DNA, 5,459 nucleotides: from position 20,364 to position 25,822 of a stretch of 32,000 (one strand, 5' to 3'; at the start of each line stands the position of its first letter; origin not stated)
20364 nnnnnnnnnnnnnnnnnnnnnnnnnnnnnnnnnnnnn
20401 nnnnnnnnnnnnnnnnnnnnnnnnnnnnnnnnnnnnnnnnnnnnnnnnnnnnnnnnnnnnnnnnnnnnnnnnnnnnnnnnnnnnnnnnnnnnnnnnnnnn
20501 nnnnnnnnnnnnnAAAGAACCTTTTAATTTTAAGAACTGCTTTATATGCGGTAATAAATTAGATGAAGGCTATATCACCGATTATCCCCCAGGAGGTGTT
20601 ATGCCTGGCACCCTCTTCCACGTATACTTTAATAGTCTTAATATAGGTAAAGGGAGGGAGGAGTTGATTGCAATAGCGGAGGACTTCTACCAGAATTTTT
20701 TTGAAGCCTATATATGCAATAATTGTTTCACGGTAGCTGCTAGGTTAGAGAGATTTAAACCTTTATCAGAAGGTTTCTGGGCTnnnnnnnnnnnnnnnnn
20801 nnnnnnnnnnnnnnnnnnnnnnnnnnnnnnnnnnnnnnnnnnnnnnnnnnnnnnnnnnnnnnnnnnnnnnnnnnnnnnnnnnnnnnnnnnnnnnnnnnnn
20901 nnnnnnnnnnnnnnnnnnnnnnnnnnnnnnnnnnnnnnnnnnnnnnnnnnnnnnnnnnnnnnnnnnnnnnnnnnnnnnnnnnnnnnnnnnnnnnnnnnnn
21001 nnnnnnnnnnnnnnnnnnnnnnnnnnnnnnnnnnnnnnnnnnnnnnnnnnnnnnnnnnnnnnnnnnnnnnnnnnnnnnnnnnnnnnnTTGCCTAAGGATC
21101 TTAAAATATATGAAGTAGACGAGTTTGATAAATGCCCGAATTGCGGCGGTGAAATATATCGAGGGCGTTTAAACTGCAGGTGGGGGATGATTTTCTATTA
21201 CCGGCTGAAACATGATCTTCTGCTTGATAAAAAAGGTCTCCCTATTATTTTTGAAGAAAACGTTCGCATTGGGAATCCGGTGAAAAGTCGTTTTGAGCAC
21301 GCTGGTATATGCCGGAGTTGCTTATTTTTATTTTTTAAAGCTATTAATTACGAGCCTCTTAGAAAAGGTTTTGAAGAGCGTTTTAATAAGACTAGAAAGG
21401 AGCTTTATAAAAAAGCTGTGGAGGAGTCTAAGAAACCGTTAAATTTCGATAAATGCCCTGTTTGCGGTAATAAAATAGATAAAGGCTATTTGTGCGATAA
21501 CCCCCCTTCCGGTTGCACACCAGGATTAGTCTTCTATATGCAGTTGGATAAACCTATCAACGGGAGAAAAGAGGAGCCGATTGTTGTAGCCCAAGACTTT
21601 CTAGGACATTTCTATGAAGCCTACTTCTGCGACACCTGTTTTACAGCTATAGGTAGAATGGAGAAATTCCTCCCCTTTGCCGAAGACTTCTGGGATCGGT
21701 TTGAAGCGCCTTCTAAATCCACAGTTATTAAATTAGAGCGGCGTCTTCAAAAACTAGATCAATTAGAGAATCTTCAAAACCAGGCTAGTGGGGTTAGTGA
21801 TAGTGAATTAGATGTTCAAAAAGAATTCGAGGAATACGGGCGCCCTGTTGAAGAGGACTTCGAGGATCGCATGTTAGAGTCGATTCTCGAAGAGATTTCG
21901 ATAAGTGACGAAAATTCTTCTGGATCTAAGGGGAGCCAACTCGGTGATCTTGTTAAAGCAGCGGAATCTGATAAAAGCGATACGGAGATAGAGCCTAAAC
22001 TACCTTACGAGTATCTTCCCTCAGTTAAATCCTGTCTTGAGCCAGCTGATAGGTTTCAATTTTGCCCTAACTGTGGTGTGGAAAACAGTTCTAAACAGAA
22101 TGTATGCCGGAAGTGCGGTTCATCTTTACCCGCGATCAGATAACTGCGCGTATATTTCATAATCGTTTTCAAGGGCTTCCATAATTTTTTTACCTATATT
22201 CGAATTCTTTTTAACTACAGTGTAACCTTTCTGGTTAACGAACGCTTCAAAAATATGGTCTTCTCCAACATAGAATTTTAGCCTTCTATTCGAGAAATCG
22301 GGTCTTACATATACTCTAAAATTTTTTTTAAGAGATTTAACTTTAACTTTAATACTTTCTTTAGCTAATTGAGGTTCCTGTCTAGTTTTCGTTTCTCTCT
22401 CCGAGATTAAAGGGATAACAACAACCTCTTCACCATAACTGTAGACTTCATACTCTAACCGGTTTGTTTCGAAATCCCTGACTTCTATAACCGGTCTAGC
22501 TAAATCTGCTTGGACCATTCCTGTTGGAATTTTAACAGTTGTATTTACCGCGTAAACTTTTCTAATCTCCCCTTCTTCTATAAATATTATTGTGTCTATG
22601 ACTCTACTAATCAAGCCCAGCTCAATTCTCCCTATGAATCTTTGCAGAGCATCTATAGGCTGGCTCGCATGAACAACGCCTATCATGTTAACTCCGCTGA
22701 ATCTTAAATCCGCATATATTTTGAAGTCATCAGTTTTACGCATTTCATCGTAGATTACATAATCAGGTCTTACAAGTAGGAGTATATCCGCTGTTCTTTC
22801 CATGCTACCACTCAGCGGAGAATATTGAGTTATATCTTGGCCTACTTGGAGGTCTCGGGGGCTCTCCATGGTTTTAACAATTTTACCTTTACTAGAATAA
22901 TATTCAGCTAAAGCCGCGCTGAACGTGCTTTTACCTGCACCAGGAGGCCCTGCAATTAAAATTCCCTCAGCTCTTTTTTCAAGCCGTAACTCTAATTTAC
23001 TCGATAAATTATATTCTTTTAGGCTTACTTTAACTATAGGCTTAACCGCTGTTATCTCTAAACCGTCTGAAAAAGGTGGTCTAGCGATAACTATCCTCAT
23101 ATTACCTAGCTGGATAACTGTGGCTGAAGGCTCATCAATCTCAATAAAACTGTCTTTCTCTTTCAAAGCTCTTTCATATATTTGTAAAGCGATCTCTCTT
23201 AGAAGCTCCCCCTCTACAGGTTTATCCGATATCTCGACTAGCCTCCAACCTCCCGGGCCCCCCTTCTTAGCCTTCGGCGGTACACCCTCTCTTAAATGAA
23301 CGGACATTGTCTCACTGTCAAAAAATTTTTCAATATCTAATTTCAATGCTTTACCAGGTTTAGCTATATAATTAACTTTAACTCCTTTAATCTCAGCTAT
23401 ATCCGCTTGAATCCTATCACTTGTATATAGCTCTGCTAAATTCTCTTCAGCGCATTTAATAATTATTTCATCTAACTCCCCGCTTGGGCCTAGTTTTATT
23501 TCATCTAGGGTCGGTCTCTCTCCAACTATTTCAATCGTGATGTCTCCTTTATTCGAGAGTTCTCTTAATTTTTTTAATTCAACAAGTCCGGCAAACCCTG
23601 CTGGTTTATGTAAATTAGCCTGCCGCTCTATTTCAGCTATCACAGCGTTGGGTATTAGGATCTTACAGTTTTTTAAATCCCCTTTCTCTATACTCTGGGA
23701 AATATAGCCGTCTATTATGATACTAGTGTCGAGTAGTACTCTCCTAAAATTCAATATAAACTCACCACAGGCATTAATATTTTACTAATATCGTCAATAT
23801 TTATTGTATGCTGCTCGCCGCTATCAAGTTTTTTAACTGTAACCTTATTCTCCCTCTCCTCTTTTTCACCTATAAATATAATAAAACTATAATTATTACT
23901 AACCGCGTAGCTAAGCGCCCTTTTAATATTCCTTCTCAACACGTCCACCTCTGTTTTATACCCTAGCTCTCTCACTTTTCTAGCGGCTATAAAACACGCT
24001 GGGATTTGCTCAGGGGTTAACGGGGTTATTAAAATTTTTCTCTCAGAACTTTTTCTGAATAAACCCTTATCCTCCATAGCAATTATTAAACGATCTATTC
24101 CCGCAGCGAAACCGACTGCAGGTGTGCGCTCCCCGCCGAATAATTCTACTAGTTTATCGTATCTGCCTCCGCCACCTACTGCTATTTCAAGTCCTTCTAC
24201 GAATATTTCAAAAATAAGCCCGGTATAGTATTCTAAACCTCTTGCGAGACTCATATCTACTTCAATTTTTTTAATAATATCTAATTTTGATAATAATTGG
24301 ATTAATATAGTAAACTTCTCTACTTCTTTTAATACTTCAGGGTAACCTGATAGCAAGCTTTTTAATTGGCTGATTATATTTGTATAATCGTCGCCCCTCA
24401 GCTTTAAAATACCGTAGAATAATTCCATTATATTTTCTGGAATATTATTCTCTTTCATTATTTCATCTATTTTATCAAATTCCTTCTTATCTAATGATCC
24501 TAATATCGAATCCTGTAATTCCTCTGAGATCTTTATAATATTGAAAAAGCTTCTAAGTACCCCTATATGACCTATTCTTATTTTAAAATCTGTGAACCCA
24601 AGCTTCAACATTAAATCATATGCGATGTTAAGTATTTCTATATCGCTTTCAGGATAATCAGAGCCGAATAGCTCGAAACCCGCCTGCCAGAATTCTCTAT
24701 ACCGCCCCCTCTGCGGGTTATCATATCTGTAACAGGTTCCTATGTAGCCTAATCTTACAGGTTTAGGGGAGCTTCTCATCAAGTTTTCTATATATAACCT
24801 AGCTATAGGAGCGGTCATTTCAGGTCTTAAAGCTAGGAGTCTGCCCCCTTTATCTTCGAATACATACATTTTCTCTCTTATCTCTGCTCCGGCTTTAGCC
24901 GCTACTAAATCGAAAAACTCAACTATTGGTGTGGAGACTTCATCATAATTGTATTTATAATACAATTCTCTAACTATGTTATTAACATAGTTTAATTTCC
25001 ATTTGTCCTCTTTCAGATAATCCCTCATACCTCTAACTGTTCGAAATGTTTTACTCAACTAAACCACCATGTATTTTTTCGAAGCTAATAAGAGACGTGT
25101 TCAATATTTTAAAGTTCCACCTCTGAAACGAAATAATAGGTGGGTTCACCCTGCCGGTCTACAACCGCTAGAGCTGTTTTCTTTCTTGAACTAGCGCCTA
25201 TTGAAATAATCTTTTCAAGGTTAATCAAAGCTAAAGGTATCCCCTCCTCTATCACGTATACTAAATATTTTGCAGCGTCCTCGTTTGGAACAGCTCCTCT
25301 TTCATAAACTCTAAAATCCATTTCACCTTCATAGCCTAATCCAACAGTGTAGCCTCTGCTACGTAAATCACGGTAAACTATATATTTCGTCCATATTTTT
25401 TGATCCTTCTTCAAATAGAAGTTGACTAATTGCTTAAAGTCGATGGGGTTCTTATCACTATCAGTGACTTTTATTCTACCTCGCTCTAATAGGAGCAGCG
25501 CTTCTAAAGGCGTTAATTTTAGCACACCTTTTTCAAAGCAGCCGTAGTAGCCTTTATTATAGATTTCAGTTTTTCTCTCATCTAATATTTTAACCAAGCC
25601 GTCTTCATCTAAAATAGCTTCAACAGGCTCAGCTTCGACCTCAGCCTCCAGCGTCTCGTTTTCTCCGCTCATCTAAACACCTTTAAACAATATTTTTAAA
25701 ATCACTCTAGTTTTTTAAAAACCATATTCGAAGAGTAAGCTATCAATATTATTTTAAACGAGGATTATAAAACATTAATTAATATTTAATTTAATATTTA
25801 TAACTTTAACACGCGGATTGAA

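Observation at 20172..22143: Tandem pair of unclassifiable triple-zinc-ribbon proteins with an internal module duplication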

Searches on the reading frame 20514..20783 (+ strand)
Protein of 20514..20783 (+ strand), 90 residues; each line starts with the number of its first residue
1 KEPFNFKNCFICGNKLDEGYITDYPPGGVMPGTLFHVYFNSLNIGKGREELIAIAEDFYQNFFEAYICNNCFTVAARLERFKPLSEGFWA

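Call 34: find_homologous_proteins(query=A4, max_evalue=10)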
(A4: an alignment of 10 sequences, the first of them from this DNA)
Query A4 (10 sequences): 144 candidates shared short words with the query, none scored E <= 10.

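Call 37: search_protein_families(library=pfam, alignment_id=A4, max_evalue=1)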
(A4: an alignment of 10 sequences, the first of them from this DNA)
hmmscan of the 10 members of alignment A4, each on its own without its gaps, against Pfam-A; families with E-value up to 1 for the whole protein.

A. member 1, seq(90 aa): 2 families
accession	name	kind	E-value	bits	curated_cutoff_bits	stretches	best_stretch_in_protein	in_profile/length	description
PF20097.4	DUF6487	-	9e-05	23.3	24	1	9-75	1-62/67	Domain of unknown function (DUF6487)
PF14471.11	DUF4428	-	0.23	11.8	27.8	0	65-72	20-27/51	Domain of unknown function (DUF4428)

B. families by the number of members that match (of 10 scanned): 22 families
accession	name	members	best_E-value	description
PF20097.4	DUF6487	10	1.9e-07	Domain of unknown function (DUF6487)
PF14447.12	Prok-RING_4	6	0.028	Prokaryotic RING finger family 4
PF14471.11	DUF4428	6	0.056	Domain of unknown function (DUF4428)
PF24460.1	DUF7575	4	0.037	Domain of unknown function (DUF7575)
PF12773.13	DZR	4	0.064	Double zinc ribbon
PF06827.20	zf-FPG_IleRS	3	0.043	Zinc finger found in FPG and IleRS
PF21349.2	RUBY_RBDX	3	0.21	Rubrerythrin, rubredoxin-like domain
PF03107.22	C1_2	3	0.59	C1 domain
PF13248.11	Zn_ribbon_3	2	0.041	zinc-ribbon domain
PF18912.6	DZR_2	2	0.043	Double zinc ribbon domain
PF18112.7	Zn-C2H2_12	2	0.1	Autophagy receptor zinc finger-C2H2 domain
PF13240.11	Zn_Ribbon_1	2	0.2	zinc-ribbon domain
PF11077.13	DUF2616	1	0.039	Protein of unknown function (DUF2616)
PF14369.11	Zn_ribbon_19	1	0.059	zinc-ribbon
PF24461.1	DUF7576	1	0.11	Family of unknown function (DUF7576)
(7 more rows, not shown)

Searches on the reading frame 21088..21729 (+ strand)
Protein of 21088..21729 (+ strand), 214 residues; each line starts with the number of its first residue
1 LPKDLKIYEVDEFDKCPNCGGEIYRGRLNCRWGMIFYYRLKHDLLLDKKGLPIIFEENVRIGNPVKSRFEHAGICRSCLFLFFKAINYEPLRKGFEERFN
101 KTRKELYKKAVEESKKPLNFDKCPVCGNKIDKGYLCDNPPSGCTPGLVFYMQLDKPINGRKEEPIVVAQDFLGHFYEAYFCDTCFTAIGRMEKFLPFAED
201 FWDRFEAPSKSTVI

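Call 53: search_dna_similar(query=window:21088-21729:+, collection=plasmids, mode=protein, max_evalue=10, max_rows=15)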
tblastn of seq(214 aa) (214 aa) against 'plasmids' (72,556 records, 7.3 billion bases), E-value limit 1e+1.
Records with a match: 2; places in all: 2; records where one place covers at least 80% of the query: 0.
Best place of each record, by identity: <60% 2.
By first word of the organism name: Bordetella 1; Mycobacterium 1.
By predicted mobility (MOB-suite, as given by PLSDB): non-mobilizable 2.
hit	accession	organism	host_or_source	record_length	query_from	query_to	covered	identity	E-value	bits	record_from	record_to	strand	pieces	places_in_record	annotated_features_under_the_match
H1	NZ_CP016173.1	Bordetella flabilis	Homo sapiens,sputum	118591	92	148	27%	29.3%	3e+0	36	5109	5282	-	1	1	adenylosuccinate synthase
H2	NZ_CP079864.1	Mycobacterium sp. SMC-2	Homo sapiens,sputum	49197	90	141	24%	26.9%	7e+0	35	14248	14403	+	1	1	hypothetical protein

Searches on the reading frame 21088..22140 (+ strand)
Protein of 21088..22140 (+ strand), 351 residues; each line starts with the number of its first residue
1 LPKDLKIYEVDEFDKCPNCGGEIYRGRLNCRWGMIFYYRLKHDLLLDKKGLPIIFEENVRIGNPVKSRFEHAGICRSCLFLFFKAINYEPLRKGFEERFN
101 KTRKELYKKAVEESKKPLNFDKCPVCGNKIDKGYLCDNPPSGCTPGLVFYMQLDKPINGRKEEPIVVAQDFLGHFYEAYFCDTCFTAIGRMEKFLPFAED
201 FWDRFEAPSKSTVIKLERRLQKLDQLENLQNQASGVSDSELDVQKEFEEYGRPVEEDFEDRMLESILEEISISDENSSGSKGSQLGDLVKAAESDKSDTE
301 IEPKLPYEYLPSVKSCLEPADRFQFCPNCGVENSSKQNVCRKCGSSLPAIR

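Call 4: search_protein_families(library=pfam, proteins=[window:21088-22140:+], max_evalue=1)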
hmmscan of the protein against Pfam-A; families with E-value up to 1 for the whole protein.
window:21088-22140:+ (351 aa): 16 families
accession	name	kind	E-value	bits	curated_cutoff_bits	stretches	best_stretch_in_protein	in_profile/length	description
PF13240.11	Zn_Ribbon_1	-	4.8e-07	29.8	25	1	325-347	1-23/23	zinc-ribbon domain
PF20097.4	DUF6487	-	1.7e-05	25.6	24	2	123-188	1-62/67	Domain of unknown function (DUF6487)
PF13248.11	Zn_ribbon_3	-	0.00016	21.4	27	1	326-345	5-24/26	zinc-ribbon domain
PF12773.13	DZR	-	0.00038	21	27.3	1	326-348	1-23/45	Double zinc ribbon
PF24460.1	DUF7575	-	0.0013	18.4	28.5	1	14-23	4-13/28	Domain of unknown function (DUF7575)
PF24463.1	DUF7577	-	0.0058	16.7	28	1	326-348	5-27/27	Domain of unknown function (DUF7577)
PF01783.29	Ribosomal_L32p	-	0.011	16.3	21.3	0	323-344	26-46/56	Ribosomal L32p protein family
PF06827.20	zf-FPG_IleRS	-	0.019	15.3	21.3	1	121-131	2-12/30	Zinc finger found in FPG and IleRS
PF12012.13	DUF3504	-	0.057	13.9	29.7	1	89-158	70-136/162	Domain of unknown function (DUF3504)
PF02150.21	Zn_ribbon_RPB9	-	0.063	13.6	25.2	1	323-349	1-33/36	RNA polymerases M/15 Kd subunit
PF08271.17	Zn_Ribbon_TF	-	0.11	12.5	29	1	325-345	2-27/43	TFIIB zinc-binding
PF07282.18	Cas12f1-like_TNB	-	0.15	12.6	26.3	0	324-346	29-49/60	Cas12f1-like, TNB domain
PF04423.19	Rad50_zn_hook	-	0.16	12.3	24.3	1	103-131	4-30/52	Rad50 zinc hook motif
PF18912.6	DZR_2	-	0.17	12.2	27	1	326-347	10-31/56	Double zinc ribbon domain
PF18551.6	TackOD1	-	0.27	11.2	32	1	318-346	69-97/188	Thaumarchaeal output domain 1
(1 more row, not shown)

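Call 5: search_protein_families(library=ncbifam, proteins=[window:21088-22140:+], max_evalue=1)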
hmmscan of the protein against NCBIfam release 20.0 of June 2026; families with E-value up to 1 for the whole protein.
window:21088-22140:+ (351 aa): 6 families
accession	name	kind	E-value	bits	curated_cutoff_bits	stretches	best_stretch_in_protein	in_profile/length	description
NF011481.0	PRK14890.1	equivalog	0.00035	20.5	61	2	15-31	29-45/61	putative Zn-ribbon RNA-binding protein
NF003161.0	PRK04136.1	equivalog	0.0041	16.6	54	1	324-346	15-37/49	50S ribosomal protein L40e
NF033497.1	rubre_like_arch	subfamily_domain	0.053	13.2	32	0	15-22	18-25/34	rubrerythrin-like domain-containing protein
NF011149.0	PRK14559.1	equivalog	0.068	11.9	374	1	325-347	3-25/642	serine/threonine phosphatase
NF041909.1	HVO_2753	equivalog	0.22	11.4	80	1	15-31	28-43/59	HVO_2753 family zinc finger protein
NF049953.1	ribbon_DG_selen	exception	0.79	9.6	130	1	321-344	145-168/172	zinc ribbon-containing (seleno)protein DG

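Call 44: search_protein_families(library=padloc, proteins=[window:21088-22140:+], max_evalue=1)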
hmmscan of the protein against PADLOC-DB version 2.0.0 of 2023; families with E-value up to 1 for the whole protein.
window:21088-22140:+ (351 aa): 1 family
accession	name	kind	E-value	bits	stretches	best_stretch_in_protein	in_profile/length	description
PDLC03859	LmuB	-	4.5e-06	24.2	1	92-275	302-435/611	-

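Call 45: search_protein_families(library=phrogs, proteins=[window:21088-22140:+], max_evalue=1)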
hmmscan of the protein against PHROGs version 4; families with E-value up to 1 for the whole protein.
window:21088-22140:+ (351 aa): 10 families
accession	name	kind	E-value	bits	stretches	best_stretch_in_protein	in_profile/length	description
phrog_10714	-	unknown function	9.3e-06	26.8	1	322-347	72-99/109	-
phrog_6332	-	unknown function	0.0011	19.8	1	122-138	9-25/60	-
phrog_2945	-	unknown function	0.013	16.3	1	322-342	8-28/68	-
phrog_7051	-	unknown function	0.11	13.1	0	9-22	7-20/37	-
phrog_13234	-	unknown function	0.14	12.9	0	16-26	14-24/37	-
phrog_4852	-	unknown function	0.18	12.5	1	325-347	15-39/194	-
phrog_22898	-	unknown function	0.34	12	1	324-345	2-23/163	-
phrog_10210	-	unknown function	0.38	11.3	0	326-344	18-35/39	-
phrog_6081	-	unknown function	0.71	10.4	0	242-336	41-129/169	-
phrog_31963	-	unknown function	0.88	10.6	0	8-22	11-24/45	-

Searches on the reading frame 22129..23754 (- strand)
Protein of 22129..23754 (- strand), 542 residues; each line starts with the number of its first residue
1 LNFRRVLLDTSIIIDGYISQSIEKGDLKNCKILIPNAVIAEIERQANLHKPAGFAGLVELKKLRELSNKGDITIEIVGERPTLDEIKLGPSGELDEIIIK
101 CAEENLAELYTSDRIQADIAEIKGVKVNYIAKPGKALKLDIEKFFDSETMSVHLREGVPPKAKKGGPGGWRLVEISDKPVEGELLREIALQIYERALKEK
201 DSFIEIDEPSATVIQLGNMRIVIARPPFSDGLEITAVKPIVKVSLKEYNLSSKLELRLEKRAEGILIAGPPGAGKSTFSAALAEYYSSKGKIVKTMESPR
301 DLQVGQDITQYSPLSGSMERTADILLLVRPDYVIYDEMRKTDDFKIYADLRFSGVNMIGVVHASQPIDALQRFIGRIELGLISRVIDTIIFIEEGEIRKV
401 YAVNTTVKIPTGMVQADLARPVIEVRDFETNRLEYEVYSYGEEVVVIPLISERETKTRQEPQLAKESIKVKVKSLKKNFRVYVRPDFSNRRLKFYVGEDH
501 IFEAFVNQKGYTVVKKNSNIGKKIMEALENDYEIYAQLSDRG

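Call 17: search_protein_families(library=pfam, proteins=[window:22129-23754:-], max_evalue=0.001)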
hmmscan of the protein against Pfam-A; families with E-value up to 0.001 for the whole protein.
window:22129-23754:- (542 aa): 5 families
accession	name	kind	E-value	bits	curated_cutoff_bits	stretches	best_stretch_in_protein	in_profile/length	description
PF01850.27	PIN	-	3.5e-07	31.3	23.6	1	6-121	1-119/120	PIN domain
PF00437.27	T2SSE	-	2.7e-06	26.7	24.9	1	253-373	133-255/370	Type II/IV secretion system protein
PF20720.3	nSTAND3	-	7.2e-05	23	27.2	1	264-302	19-57/155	Novel STAND NTPase 3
PF13238.12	AAA_18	-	0.00053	20.9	29.4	0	265-308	1-43/128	AAA domain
PF02223.23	Thymidylate_kin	-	0.00097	19.3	27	0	269-320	3-54/185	Thymidylate kinase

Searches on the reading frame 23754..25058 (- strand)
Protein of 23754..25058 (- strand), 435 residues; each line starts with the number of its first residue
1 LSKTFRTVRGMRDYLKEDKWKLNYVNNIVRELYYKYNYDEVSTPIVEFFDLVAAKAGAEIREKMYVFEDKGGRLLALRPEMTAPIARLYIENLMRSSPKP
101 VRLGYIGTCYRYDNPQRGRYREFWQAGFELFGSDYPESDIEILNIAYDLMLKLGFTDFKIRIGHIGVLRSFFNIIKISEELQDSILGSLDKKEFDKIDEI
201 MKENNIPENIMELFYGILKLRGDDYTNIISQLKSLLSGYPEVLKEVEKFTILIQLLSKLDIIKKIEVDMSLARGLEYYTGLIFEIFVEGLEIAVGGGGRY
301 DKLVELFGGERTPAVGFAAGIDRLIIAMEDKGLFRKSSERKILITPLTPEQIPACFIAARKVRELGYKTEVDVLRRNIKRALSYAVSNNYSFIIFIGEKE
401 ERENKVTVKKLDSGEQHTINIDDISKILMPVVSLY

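Call 17: search_protein_families(library=pfam, proteins=[window:23754-25058:-], max_evalue=0.001)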
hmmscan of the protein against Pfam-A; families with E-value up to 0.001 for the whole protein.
window:23754-25058:- (435 aa): 4 families
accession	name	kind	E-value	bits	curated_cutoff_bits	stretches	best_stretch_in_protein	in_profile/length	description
PF13393.11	tRNA-synt_His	-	8.7e-67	226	25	1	10-324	1-308/308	Histidyl-tRNA synthetase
PF03129.25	HGTP_anticodon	-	8.9e-13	48.7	21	1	342-428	2-91/94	Anticodon binding domain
PF00587.30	tRNA-synt_2b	-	2.8e-12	47.5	29.3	1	65-162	1-103/179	tRNA synthetase class II core domain (G, H, P, S and T)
PF00152.25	tRNA-synt_2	-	0.00081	19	25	0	25-132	28-123/308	tRNA synthetases class II (D, K and N)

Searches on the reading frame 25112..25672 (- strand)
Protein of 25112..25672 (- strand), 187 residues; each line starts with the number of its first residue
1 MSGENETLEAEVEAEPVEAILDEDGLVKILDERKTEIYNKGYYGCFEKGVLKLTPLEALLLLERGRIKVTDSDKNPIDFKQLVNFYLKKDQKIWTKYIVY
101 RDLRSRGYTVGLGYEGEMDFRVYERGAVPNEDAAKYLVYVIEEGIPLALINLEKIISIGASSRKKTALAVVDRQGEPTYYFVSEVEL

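Call 17: search_protein_families(library=pfam, proteins=[window:25112-25672:-], max_evalue=0.001)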
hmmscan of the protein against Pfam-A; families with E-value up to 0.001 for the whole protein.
window:25112-25672:- (187 aa): 2 families
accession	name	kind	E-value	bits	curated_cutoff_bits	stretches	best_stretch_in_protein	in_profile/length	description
PF01974.23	tRNA_int_endo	-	3.7e-20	72.2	27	1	93-179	1-85/85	tRNA intron endonuclease, catalytic C-terminal domain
PF02778.19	tRNA_int_endo_N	-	1.7e-11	43.9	21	1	25-82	8-66/67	tRNA intron endonuclease, N-terminal domain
